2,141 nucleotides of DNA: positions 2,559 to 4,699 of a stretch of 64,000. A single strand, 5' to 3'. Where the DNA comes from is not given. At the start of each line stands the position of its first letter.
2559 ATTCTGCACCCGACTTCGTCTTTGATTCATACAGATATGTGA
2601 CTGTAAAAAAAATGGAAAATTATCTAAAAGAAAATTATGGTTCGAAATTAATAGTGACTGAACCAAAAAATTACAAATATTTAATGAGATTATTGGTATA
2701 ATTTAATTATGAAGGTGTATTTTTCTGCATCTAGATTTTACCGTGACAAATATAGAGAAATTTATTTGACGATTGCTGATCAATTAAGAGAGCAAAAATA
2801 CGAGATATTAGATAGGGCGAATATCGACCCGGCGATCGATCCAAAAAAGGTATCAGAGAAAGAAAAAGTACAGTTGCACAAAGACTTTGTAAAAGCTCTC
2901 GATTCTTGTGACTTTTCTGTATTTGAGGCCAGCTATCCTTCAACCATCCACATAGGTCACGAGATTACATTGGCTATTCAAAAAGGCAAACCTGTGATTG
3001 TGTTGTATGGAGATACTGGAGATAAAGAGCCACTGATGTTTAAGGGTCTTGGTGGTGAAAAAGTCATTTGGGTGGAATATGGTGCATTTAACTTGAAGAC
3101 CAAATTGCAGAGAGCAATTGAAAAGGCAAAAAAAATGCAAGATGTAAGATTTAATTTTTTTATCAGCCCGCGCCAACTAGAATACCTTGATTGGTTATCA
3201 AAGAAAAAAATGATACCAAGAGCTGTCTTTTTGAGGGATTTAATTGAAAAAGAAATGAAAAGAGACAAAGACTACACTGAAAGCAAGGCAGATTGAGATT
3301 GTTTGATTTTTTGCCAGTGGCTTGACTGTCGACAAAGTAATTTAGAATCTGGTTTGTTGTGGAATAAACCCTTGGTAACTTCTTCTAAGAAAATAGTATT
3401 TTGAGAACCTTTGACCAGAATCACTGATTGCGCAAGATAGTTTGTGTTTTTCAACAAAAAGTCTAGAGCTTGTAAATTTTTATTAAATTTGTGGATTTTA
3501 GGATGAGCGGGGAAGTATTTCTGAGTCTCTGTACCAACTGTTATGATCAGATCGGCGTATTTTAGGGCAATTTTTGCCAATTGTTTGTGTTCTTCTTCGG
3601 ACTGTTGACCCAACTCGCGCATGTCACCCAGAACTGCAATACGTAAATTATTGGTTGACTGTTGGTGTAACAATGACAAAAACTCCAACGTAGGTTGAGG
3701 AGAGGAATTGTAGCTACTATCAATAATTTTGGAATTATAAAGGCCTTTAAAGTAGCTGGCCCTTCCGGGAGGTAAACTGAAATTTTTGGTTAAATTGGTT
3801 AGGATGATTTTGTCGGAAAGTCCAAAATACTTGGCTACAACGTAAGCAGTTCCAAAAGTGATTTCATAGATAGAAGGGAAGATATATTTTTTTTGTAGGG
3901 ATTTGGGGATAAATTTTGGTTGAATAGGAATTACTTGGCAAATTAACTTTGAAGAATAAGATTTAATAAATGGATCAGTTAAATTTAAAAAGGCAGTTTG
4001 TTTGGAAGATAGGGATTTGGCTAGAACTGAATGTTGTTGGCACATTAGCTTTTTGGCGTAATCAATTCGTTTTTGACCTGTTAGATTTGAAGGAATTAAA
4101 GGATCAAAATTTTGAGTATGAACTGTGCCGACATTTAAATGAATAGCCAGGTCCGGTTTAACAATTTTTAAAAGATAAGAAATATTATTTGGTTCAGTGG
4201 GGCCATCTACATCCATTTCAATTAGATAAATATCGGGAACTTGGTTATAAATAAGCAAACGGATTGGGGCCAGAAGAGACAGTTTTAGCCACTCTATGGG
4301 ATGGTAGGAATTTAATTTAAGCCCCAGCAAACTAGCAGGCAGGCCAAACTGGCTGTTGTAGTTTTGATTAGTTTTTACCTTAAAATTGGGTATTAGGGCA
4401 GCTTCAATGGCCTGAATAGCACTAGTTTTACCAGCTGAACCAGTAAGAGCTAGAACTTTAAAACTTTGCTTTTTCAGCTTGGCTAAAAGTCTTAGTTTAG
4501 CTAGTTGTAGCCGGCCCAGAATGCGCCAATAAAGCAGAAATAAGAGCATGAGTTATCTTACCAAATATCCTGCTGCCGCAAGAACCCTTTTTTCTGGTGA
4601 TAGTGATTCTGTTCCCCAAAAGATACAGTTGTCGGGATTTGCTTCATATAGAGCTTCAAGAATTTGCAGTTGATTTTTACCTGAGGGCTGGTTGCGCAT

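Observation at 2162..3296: Nucleoside-2-deoxyribosyltransferase-like domain fused to a ribbon-helix-helix DNA-binding domain, next to a P-loop kinase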

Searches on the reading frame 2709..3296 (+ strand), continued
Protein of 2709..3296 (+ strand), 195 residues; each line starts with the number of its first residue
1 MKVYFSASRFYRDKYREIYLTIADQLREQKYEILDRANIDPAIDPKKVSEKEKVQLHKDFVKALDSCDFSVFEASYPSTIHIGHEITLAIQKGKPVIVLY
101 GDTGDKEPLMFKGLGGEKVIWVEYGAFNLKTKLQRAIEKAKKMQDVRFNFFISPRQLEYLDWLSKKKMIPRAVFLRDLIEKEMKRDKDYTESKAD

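Call 84: search_dna_similar(query=window:2709-3296:+, collection=plasmids, mode=protein, max_evalue=0.001, max_rows=10)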
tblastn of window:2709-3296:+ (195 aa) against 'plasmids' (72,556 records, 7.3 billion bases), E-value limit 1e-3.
No match.

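Call 85: find_related_loci(query=A1, collection=viral_contigs, flank=3000)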
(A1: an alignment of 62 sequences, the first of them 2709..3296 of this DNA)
Query A1 (195 aa) in viral_contigs; peptide patterns used: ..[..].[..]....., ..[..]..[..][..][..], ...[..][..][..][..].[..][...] (x = any residue, [..] = any of these).
36 stretches matched a pattern, but none encodes a relative of the query by tblastn (E <= 1e-3).

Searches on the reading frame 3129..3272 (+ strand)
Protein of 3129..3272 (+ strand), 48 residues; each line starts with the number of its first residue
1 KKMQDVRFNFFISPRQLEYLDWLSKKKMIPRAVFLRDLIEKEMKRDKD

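Call 44: search_solved_structures(query=A2, max_evalue=10, show_alignments=3)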
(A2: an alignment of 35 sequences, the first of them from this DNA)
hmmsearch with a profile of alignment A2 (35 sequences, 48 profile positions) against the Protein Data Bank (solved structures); distinct sequences matched with E-value up to 10: 16.
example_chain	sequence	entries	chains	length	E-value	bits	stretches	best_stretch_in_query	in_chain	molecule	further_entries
3h87_C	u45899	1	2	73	0.00057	22.6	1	12-42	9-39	Putative uncharacterized protein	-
7by2_A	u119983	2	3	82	0.0017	21.1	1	12-47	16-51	CopG family transcriptional regulator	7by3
2bj1_A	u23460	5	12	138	0.0083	18.9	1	6-41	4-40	NICKEL RESPONSIVE REGULATOR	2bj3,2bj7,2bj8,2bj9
2wvd_A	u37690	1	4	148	0.025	17.3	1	4-45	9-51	PUTATIVE NICKEL-RESPONSIVE REGULATOR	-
2wvb_A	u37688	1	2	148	0.025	17.3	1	4-45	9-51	PUTATIVE NICKEL-RESPONSIVE REGULATOR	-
2ca9_A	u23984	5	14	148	0.025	17.3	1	4-45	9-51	PUTATIVE NICKEL-RESPONSIVE REGULATOR | nickel-responsive regulator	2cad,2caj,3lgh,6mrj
3pht_A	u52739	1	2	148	0.026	17.3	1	4-45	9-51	Putative nickel-responsive regulator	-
2wve_A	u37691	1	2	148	0.026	17.3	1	4-45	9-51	PUTATIVE NICKEL-RESPONSIVE REGULATOR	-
2wvc_A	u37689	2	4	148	0.026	17.3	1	4-45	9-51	PUTATIVE NICKEL-RESPONSIVE REGULATOR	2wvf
1q5v_A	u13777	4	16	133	0.15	14.8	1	7-45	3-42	Nickel responsive regulator | Nickel-responsive regulator | Nickel-responsive regulatory protein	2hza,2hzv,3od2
7k9r_A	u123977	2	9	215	0.59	13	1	10-41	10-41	Hsp90-like protein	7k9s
7k9u_A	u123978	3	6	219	0.63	12.9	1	10-41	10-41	Hsp90-like protein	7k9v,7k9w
5ehb_A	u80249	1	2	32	1.1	12.1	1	31-42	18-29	pHiosYI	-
1b01_A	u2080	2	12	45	1.2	11.9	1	4-34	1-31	TRANSCRIPTIONAL REPRESSOR COPG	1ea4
2cpg_A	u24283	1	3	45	1.2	11.9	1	4-34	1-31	TRANSCRIPTIONAL REPRESSOR COPG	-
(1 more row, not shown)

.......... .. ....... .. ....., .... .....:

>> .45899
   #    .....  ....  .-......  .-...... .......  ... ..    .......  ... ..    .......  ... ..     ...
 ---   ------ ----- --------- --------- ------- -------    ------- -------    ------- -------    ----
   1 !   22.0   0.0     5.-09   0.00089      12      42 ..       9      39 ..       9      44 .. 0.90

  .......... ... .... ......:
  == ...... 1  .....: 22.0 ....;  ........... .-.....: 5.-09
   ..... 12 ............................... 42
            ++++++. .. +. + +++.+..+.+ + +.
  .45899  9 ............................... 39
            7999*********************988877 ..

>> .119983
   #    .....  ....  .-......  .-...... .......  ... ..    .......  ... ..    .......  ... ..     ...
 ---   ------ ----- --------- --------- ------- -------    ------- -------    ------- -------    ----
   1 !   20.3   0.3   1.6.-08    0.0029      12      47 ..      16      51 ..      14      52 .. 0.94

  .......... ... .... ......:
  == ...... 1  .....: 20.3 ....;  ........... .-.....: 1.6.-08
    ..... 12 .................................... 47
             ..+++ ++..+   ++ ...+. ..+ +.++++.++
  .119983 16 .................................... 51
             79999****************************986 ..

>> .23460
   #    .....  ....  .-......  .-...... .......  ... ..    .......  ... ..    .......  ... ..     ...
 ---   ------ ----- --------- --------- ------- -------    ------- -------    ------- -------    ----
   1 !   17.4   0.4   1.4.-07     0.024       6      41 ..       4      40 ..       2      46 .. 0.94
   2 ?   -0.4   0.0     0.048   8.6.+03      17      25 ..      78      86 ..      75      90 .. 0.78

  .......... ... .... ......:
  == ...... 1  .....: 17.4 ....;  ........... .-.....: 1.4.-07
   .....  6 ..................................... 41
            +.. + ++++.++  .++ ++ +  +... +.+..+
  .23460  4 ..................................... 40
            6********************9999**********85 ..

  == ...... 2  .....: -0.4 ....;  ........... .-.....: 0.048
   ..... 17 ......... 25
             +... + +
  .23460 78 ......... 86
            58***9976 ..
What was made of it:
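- On Ribbon-helix-helix (CopG/Arc/MetJ/NikR) superfamily: The NikR alignments include the strand (call 44).
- Closest known: NikR. Same: NikR RHHs are among the best PDB hits of the C-terminal profile, strand included (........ vs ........; call 44).
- RHH domains are common in antitoxins, and the best PDB hit of the RHH profile is a VapB-type protein (call 44).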

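Call 45: find_homologous_proteins(query=A2, max_evalue=0.01)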
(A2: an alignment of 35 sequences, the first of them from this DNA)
Query A2 (35 sequences) (48 aa, profile of the alignment): 3 proteins with E <= 0.01 among 301 candidates.
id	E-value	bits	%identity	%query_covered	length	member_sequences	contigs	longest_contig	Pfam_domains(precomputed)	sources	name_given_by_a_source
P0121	2.4e-15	74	55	88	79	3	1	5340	-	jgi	jgi:predicted DNA binding CopG/RHH family protein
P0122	2.7e-7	48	-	-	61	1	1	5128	-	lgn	-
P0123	8.9e-3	33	31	67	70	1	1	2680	-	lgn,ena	-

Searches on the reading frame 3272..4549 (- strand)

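Call 5: search_protein_families(library=pfam, proteins=[window:3272-4549:-], max_evalue=1)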
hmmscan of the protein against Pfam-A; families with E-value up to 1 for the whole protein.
window:3272-4549:- (425 aa): 3 families
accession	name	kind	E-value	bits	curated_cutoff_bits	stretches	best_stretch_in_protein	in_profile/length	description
PF02875.26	Mur_ligase_C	-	2.9e-07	31.8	28.4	1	272-382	11-126/127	Mur ligase, glutamate ligase domain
PF08245.18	Mur_ligase_M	-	5.6e-06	26.9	24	1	36-77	2-52/200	Mur ligase middle domain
PF09565.16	RE_NgoFVII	-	0.037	13.8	23.8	1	285-364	29-109/162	NgoFVII restriction endonuclease N-terminal PLD domain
